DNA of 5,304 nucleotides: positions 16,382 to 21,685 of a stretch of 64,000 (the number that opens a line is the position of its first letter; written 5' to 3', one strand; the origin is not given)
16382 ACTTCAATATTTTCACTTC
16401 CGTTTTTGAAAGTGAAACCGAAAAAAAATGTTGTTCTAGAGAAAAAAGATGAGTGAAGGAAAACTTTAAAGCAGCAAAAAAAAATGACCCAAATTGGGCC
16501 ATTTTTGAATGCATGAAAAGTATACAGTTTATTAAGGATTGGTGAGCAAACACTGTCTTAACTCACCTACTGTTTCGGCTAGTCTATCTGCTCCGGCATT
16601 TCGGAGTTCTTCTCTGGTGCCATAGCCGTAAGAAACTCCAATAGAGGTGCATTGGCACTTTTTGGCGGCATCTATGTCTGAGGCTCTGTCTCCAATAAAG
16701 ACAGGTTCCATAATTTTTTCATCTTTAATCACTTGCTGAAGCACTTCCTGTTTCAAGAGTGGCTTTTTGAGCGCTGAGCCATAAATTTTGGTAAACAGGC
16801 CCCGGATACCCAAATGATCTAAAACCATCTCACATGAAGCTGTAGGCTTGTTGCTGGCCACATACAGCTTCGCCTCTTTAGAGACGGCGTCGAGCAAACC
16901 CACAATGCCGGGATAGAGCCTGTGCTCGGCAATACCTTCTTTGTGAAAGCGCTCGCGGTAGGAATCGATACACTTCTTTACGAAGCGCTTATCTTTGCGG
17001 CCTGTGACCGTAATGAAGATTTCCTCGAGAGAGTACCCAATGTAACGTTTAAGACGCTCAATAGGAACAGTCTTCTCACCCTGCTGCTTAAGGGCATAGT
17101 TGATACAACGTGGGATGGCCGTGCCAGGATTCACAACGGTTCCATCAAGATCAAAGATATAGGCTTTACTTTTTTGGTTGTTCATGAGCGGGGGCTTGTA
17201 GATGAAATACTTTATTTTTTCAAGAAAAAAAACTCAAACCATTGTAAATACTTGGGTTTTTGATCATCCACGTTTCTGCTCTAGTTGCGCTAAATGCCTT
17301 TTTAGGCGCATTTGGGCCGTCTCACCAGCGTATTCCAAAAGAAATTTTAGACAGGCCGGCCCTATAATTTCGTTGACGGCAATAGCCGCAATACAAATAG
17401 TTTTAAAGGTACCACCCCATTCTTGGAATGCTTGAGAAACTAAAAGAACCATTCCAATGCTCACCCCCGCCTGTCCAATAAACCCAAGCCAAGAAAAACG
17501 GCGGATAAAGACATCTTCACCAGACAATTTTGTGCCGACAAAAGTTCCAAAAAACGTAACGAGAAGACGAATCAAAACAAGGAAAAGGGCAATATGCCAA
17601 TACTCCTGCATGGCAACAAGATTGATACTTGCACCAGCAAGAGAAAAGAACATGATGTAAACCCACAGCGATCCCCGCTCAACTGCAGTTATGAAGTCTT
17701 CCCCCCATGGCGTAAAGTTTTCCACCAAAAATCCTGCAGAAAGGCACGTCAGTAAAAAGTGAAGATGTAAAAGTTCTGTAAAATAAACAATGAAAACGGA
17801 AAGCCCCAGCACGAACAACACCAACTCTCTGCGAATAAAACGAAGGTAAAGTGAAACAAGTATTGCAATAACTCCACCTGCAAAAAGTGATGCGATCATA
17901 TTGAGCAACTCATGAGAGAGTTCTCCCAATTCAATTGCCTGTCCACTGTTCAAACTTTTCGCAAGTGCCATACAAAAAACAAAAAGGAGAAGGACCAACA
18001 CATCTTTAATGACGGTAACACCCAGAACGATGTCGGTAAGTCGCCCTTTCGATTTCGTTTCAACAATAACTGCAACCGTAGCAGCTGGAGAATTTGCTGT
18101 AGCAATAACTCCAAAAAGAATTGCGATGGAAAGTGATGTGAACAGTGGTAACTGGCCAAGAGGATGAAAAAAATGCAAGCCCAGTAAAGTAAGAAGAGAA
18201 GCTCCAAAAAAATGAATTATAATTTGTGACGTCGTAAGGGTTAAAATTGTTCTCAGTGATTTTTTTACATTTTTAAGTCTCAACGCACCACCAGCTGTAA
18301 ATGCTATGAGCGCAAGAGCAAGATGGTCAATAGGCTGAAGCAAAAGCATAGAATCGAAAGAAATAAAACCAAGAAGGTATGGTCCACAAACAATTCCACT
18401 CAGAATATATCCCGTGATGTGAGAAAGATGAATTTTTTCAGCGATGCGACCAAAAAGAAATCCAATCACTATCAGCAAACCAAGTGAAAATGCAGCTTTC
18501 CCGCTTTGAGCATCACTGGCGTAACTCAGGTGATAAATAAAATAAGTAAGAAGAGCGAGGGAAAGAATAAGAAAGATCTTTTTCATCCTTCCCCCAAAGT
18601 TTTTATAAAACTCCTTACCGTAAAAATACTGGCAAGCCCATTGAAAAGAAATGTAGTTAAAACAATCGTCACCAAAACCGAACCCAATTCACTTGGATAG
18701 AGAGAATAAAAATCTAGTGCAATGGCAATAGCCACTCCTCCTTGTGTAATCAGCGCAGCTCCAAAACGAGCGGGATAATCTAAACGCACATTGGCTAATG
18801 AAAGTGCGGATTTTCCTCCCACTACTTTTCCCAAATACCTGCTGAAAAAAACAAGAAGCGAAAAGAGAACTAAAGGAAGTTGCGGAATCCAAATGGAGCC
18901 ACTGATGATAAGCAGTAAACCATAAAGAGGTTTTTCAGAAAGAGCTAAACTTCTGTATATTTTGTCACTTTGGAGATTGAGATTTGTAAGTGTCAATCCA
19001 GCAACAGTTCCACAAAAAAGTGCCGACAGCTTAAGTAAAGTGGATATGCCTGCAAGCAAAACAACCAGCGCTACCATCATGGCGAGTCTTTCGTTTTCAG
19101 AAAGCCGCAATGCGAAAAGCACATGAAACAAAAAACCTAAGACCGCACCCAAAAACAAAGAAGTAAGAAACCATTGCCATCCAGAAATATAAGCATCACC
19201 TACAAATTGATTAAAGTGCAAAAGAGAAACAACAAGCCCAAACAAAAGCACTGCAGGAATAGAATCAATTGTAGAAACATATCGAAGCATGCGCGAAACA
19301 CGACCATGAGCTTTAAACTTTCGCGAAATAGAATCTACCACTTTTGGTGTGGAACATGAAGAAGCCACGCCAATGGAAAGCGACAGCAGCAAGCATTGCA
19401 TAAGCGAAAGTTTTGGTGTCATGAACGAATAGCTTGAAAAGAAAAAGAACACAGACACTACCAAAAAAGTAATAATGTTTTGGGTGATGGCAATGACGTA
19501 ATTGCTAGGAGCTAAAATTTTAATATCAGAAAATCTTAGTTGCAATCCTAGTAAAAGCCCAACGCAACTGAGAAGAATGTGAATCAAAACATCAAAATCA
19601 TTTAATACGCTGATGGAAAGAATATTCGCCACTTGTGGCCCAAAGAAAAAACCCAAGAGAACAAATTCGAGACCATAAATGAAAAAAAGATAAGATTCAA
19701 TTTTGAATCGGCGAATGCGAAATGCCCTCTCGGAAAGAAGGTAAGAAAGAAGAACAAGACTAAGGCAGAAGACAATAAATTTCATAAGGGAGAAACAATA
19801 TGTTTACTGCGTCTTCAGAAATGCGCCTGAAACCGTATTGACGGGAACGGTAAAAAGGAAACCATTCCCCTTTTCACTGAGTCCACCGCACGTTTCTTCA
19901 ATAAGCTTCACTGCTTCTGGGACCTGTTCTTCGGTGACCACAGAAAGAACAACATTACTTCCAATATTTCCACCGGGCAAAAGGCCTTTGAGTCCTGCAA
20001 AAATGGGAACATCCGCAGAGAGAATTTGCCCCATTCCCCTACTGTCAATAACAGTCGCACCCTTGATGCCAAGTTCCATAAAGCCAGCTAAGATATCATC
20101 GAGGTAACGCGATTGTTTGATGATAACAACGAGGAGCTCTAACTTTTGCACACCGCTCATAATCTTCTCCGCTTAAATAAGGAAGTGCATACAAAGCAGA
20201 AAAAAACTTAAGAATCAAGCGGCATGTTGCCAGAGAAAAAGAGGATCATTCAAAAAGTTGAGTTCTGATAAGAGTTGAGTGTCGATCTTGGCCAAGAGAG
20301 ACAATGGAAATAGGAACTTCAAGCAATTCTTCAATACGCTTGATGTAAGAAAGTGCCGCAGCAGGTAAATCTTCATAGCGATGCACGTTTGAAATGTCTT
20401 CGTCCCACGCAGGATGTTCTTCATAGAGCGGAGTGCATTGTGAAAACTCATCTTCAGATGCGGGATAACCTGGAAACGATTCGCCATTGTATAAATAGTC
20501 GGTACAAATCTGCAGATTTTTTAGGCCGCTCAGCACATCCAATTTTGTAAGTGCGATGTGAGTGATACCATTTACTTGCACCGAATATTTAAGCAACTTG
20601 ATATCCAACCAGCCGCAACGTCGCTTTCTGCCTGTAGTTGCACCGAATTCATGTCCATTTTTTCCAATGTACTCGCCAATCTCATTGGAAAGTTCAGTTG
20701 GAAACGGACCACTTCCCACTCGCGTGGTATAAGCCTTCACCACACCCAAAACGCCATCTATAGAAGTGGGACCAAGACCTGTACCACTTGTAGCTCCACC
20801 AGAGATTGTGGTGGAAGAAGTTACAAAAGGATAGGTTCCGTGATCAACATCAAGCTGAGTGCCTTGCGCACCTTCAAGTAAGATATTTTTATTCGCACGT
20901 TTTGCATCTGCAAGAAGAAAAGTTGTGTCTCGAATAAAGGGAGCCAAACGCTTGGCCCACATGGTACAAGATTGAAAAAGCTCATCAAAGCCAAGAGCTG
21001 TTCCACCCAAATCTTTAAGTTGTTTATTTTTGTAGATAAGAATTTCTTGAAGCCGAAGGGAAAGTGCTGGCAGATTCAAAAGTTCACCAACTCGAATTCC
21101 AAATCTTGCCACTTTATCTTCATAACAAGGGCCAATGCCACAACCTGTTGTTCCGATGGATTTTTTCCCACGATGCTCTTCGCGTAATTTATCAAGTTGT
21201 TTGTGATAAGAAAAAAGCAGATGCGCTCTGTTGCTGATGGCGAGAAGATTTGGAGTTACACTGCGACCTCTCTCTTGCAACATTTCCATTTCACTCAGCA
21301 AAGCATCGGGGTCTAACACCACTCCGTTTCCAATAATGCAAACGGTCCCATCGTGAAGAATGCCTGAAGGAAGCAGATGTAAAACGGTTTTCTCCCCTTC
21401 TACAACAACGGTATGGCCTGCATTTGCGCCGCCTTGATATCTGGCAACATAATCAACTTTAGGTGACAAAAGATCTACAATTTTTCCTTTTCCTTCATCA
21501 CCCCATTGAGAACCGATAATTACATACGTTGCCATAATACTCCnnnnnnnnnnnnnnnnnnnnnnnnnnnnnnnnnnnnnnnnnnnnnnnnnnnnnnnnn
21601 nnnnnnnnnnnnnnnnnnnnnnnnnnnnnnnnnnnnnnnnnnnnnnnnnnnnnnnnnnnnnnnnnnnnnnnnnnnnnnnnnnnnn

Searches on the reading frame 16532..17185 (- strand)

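Call 62: search_protein_families(library=pfam, proteins=[window:16532-17185:-], max_evalue=0.0001)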
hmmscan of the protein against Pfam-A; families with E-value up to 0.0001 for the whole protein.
window:16532-17185:- (217 aa): 4 families
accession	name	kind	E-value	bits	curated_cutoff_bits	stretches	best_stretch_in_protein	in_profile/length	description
PF13419.12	HAD_2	-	2.6e-26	93.3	23.8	1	9-184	1-178/178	Haloacid dehalogenase-like hydrolase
PF00702.32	Hydrolase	-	3.7e-14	54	26.4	1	7-176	2-189/191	haloacid dehalogenase-like hydrolase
PF12710.13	HAD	-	1.2e-09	39.3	27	1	10-175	2-189/189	haloacid dehalogenase-like hydrolase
PF13242.12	Hydrolase_like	-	7.4e-07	29.4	22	1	159-208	22-74/75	HAD-hyrolase-like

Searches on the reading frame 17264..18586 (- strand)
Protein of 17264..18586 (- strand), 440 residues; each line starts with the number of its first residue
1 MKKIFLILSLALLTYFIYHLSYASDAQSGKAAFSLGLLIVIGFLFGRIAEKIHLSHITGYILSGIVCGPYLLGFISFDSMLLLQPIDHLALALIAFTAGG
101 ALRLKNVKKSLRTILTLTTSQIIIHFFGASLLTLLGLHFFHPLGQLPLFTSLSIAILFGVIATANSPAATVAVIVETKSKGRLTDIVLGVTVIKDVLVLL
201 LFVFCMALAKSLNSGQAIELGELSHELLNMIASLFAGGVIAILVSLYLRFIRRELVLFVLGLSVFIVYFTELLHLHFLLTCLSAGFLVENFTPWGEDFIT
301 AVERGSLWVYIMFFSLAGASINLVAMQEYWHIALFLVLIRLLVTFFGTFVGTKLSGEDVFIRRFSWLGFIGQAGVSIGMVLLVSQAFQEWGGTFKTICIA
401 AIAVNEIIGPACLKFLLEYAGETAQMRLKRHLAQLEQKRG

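Call 62: search_protein_families(library=pfam, proteins=[window:17264-18586:-], max_evalue=0.0001)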
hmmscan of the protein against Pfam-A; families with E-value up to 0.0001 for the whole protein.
window:17264-18586:- (440 aa): 1 family
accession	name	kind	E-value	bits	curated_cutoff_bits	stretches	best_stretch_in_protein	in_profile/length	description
PF00999.27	Na_H_Exchanger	-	5.4e-26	91.8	26.2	1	43-417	4-373/375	Sodium/hydrogen exchanger, transmembrane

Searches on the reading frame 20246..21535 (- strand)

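Call 62: search_protein_families(library=pfam, proteins=[window:20246-21535:-], max_evalue=0.0001)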
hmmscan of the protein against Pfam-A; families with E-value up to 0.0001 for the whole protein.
window:20246-21535:- (429 aa): 1 family
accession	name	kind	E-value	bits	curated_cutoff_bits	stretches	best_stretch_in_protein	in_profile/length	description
PF00709.27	Adenylsucc_synt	-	2.9e-179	596.6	27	1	5-421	1-415/416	Adenylosuccinate synthetase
